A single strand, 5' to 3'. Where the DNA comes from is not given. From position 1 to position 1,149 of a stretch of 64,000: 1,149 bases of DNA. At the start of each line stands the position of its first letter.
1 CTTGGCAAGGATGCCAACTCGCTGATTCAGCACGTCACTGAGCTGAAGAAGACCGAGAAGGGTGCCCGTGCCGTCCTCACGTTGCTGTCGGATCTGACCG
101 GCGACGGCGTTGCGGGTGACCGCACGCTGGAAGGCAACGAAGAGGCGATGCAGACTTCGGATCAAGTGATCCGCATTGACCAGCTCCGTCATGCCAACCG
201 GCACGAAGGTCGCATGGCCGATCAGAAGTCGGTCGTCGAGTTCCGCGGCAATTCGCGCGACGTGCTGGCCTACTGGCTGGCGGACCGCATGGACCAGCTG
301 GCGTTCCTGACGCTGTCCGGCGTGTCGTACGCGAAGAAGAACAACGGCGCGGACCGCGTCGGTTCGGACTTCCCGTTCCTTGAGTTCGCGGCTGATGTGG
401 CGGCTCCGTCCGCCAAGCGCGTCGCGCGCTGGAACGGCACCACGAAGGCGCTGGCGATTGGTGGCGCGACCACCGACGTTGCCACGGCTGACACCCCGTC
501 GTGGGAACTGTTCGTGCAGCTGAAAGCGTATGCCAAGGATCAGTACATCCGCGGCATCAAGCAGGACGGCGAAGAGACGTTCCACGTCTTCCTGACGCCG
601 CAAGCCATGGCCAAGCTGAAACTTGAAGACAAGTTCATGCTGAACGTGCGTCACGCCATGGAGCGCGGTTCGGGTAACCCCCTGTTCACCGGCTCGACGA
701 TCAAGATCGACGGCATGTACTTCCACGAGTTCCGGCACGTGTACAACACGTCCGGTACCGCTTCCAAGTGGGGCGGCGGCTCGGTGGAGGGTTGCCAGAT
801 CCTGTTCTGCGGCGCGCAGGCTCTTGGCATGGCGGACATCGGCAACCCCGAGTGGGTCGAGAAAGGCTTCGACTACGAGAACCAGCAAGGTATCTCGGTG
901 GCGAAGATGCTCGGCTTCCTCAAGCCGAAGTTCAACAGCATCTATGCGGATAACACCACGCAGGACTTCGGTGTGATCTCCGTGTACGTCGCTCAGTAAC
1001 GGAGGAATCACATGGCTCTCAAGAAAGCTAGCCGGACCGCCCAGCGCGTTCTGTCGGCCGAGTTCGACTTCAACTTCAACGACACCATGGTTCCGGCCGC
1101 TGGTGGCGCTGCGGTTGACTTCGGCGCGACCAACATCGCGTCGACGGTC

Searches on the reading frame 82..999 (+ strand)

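Call 9: search_protein_families(library=phrogs, proteins=[window:82-999:+], max_evalue=0.001)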
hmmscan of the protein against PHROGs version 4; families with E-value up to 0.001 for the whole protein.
window:82-999:+ (305 aa): 2 families
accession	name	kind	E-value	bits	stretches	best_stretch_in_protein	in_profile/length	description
phrog_334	-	head and packaging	1.3e-64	219.6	1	3-304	63-378/381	major head protein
phrog_13784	-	unknown function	4.1e-07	31.2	1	5-81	79-155/177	-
